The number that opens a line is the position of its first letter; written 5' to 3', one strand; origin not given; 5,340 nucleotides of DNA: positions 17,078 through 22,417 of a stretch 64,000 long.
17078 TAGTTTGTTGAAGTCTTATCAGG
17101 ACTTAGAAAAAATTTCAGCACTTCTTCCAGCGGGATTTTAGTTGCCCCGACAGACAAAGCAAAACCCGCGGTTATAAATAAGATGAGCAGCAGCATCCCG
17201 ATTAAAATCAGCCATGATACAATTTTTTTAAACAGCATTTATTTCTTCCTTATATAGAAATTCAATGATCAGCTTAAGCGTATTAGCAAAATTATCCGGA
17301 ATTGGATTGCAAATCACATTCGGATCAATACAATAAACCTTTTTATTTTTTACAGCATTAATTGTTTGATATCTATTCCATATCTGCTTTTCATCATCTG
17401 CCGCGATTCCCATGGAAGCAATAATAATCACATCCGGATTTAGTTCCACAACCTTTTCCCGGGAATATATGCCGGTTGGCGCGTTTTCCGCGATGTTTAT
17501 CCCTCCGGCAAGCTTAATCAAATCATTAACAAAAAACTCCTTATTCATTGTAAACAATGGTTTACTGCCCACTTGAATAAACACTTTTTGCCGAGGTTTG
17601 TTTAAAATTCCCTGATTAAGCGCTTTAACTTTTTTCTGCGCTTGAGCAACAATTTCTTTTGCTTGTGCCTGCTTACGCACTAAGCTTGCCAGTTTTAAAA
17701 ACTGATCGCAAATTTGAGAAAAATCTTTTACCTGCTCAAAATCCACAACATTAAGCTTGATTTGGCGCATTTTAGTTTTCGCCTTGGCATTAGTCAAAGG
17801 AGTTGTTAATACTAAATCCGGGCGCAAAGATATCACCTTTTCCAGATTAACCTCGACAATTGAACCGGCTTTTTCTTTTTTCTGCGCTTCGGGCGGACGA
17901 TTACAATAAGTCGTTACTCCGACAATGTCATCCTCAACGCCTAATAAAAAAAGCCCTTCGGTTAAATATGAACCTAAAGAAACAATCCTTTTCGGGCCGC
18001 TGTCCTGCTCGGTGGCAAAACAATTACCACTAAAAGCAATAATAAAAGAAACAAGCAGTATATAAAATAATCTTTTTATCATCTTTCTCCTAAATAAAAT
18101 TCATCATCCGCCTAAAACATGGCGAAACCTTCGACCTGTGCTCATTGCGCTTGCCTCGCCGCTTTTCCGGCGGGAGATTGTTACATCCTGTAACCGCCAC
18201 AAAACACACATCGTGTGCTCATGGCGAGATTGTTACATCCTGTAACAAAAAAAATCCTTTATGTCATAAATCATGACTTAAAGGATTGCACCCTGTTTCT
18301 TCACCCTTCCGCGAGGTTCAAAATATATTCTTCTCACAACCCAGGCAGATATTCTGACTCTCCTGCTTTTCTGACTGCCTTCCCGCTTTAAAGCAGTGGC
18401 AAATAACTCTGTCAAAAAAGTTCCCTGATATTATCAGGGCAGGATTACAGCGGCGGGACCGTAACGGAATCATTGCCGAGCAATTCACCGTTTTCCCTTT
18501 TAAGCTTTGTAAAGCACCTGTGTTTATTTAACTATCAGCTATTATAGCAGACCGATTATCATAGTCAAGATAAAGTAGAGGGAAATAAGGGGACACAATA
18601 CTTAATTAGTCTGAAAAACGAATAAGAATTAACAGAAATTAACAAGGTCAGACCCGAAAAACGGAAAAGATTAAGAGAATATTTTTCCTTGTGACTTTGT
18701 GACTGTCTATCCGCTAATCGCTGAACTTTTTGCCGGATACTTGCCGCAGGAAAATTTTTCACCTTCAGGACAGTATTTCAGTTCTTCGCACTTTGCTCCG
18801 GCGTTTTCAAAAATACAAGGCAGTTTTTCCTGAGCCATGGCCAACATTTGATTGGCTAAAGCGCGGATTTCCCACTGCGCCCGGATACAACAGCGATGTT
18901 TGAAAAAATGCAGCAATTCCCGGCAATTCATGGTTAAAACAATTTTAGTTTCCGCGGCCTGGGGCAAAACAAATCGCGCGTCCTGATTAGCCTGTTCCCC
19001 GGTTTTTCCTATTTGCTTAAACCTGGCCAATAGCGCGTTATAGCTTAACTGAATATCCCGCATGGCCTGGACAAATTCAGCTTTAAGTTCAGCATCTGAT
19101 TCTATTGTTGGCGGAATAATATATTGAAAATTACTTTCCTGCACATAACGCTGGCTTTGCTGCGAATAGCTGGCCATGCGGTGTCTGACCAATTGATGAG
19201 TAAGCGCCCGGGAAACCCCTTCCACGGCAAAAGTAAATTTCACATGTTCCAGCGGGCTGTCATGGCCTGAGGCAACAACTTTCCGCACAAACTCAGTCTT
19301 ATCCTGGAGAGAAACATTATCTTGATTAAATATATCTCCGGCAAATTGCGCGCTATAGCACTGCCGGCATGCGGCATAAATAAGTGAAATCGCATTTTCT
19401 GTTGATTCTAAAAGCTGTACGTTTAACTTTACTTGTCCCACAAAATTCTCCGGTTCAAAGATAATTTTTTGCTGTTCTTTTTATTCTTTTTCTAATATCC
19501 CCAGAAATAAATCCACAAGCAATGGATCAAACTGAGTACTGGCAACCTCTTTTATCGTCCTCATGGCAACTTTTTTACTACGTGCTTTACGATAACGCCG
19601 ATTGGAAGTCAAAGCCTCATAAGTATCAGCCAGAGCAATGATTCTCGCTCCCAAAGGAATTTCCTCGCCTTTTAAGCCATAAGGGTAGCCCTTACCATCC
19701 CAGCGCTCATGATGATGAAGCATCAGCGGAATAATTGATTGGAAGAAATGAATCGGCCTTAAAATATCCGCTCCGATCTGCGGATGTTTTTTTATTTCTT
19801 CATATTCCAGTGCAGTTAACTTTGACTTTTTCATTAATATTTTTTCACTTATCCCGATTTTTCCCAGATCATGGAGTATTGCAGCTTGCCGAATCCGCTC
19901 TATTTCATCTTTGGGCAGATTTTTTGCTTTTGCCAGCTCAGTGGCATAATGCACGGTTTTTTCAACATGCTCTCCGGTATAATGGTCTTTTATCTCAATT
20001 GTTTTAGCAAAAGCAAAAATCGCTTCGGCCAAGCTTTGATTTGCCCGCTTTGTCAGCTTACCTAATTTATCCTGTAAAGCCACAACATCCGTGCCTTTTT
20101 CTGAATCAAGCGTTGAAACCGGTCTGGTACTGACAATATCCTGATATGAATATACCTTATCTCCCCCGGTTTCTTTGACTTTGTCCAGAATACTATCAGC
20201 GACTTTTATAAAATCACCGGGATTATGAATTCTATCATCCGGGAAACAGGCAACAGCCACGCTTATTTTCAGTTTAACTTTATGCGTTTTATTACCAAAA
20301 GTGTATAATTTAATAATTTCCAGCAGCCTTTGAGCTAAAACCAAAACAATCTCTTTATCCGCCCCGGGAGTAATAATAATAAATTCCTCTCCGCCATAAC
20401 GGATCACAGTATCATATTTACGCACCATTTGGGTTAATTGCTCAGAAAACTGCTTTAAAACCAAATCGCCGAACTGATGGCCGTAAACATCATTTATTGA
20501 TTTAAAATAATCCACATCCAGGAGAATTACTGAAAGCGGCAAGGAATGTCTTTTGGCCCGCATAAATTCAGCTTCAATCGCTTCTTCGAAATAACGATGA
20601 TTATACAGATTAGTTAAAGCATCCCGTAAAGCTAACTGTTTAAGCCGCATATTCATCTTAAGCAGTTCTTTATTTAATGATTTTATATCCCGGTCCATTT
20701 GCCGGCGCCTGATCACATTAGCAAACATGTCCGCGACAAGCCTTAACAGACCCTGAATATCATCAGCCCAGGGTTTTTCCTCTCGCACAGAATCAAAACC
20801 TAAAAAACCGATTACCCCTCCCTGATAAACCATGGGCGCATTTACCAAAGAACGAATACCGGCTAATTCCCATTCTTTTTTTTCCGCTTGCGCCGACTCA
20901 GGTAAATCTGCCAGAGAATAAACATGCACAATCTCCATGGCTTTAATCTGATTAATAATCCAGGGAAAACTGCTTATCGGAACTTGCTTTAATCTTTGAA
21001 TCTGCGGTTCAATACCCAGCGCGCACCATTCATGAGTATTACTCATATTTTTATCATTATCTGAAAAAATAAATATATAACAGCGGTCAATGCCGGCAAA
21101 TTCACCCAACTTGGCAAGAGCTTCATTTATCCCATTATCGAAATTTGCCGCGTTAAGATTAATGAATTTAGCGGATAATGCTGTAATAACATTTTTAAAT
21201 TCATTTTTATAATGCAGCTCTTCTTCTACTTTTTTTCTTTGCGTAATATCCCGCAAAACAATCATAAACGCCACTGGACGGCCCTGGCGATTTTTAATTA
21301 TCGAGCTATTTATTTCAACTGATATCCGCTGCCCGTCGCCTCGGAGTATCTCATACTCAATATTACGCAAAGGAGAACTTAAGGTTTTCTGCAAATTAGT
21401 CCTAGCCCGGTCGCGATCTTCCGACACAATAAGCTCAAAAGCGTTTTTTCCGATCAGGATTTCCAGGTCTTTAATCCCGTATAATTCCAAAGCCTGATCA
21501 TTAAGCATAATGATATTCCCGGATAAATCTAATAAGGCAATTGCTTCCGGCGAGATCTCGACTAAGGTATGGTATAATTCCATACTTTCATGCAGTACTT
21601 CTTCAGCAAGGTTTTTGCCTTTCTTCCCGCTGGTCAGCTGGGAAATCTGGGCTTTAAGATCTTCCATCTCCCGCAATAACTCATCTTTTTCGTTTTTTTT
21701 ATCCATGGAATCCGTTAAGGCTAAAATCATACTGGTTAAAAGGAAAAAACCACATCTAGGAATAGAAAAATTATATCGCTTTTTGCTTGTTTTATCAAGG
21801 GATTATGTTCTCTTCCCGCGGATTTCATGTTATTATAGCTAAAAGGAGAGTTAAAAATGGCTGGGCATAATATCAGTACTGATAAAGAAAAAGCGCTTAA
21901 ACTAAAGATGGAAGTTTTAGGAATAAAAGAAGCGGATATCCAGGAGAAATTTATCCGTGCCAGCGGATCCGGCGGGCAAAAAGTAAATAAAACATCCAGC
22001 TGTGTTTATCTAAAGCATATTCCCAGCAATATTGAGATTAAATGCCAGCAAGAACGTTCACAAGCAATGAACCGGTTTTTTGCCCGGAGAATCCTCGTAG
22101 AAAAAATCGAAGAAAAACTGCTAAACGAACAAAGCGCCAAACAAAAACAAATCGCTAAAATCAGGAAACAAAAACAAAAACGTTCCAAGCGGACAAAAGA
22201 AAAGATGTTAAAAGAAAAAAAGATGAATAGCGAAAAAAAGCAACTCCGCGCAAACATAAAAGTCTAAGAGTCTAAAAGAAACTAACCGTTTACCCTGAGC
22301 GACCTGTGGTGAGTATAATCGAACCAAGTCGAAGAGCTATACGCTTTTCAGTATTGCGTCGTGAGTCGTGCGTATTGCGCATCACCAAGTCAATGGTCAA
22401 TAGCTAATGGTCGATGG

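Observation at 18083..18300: Btu operon leader: after the B12 riboswitch terminator, a duplicated 21-bp palindrome presents GGA in hairpin loops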

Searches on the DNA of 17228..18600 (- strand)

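Call 49: search_rna_families(source=L014, start=2200, end=3050, threshold=evalue, max_evalue=10)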
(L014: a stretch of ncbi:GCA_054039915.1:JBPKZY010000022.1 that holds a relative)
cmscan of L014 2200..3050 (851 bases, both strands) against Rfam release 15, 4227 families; matches with E-value up to 10: 11.
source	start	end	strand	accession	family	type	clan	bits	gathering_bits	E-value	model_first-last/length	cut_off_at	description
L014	2236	2452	+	RF00174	Cobalamin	Cis-reg; riboswitch;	CL00101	78.5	31.5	1.5e-19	1-189/189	no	Cobalamin riboswitch aptamer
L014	2493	2578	+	RF01676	P31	Gene; sRNA;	-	20.9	40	0.25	1-82/82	no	Pseudomonas sRNA P31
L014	2426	2528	+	RF00515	PyrR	Cis-reg;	-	19.4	54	5.1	1-115/115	no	PyrR binding site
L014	2385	2436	+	RF01120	sR33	Gene; snRNA; snoRNA; CD-box;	-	17.1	37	0.76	1-55/55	no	Small nucleolar RNA sR33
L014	2805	2848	+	RF00364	mir-BART2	Gene; miRNA;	-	17.1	60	6.7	1-62/62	no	mir-BART2 microRNA precursor family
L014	2860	2906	+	RF01862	TB10Cs4H2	Gene; snRNA; snoRNA; HACA-box;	-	17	50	1.9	1-67/67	no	Trypanosomatid snoRNA TB10Cs4H2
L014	2752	2795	+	RF00364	mir-BART2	Gene; miRNA;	-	16.7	60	8.6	1-62/62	no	mir-BART2 microRNA precursor family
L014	2431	2517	-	RF00300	snoZ221_snoR21b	Gene; snRNA; snoRNA; CD-box;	-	16.2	44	2.3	1-91/91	no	Small nucleolar RNA Z221/R21b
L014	2419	2528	+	RF01859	Phe_leader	Cis-reg; leader;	-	16.2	55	8.7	1-125/125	no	Phenylalanine leader peptide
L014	2415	2520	+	RF00195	RsmY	Gene; sRNA;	CL00106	14.9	57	0.43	1-121/121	no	RsmY RNA family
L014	2656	2798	-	RF04317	aceE-II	Cis-reg;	-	10.1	100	5.3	1-190/190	no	aceE-II ncRNA motif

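Call 50: search_rna_families(source=window, start=18050, end=18600, threshold=evalue, max_evalue=10)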
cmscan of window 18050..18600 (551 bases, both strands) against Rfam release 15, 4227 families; matches with E-value up to 10: 7.
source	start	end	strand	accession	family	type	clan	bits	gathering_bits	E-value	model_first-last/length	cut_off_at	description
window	18327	18536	-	RF00174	Cobalamin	Cis-reg; riboswitch;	CL00101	80.7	31.5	2.3e-20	1-189/189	no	Cobalamin riboswitch aptamer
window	18247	18398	-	RF00515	PyrR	Cis-reg;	-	21.6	54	1.3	1-115/115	no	PyrR binding site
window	18184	18246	+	RF01690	Bacillaceae-1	Gene; sRNA;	-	14.3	35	6.4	1-67/67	no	Bacillaceae-1 RNA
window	18070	18110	-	RF01304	sR5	Gene; snRNA; snoRNA; CD-box;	-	14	40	1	1-53/53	no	Small nucleolar RNA sR5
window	18177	18250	-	RF00257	mir-194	Gene; miRNA;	-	12.8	52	8.1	1-82/82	no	mir-194 microRNA precursor family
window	18076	18111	-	RF01126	sR41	Gene; snRNA; snoRNA; CD-box;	-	12.6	54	1.8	1-53/53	no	Small nucleolar RNA sR41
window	18093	18112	-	RF01152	sR1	Gene; snRNA; snoRNA; CD-box;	-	10.6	45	3.6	1-57/57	no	Small nucleolar RNA sR1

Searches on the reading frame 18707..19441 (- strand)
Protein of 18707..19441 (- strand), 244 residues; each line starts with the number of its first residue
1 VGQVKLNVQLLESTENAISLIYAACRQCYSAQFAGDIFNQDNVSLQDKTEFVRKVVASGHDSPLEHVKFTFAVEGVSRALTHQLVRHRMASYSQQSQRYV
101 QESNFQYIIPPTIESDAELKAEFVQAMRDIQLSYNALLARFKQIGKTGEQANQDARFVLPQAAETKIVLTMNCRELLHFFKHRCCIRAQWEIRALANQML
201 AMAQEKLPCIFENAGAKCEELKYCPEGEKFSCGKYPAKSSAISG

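Call 9: search_protein_families(library=pfam, proteins=[window:18707-19441:-])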
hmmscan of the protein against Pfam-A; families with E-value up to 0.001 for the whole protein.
window:18707-19441:- (244 aa): 1 family
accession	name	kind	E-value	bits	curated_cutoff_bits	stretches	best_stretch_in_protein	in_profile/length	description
PF02511.20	Thy1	-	5.6e-69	232.2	24.8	1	9-208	1-190/191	Thymidylate synthase complementing protein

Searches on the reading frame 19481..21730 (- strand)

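Call 9: search_protein_families(library=pfam, proteins=[window:19481-21730:-])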
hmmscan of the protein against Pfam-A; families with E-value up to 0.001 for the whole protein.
window:19481-21730:- (749 aa): 11 families
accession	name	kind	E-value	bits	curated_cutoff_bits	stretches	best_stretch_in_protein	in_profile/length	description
PF00990.26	GGDEF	-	3.1e-42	144.5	23.8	1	367-524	1-160/161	Diguanylate cyclase, GGDEF domain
PF13487.12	HD_5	-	2e-35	122.5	27.2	1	575-736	4-168/170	HD domain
PF01966.28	HD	-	2.5e-21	76.5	22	1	586-706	2-115/116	HD domain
PF13426.13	PAS_9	-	3.3e-13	50.2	27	1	61-164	1-103/103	PAS domain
PF08448.16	PAS_4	-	1.3e-11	45.2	23.1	1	60-166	4-109/110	PAS fold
PF00989.32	PAS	-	5.5e-11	42.9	22.6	1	52-162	2-113/113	PAS fold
PF01590.32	GAF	-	1.1e-08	36.1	22.4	1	202-340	7-133/133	GAF domain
PF13188.13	PAS_8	-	7.5e-08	32.5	21.8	1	51-108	1-57/65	PAS domain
PF08447.18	PAS_3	-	2.1e-07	31.5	25.6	1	74-155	2-85/89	PAS fold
PF24820.1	Diguanyl_cycl_sensor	-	9.5e-05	22.7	28.1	1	57-161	2-109/109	Diguanylate cyclase-like sensor domain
PF13185.12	GAF_2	-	0.00042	21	28.6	1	202-340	9-135/136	GAF domain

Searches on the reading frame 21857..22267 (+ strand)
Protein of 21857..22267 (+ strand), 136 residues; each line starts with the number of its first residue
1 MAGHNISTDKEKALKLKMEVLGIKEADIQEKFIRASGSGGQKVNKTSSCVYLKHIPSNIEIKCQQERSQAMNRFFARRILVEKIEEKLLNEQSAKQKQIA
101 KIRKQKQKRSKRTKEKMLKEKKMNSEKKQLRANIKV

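Call 64: search_protein_families(library=pfam, proteins=[window:21857-22267:+], max_evalue=0.00001)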
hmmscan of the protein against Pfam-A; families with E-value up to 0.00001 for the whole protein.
window:21857-22267:+ (136 aa): 1 family
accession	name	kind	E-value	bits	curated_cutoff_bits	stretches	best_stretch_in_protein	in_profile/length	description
PF00472.26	RF-1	-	1.4e-25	89.9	35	1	21-130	5-115/116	RF-1 domain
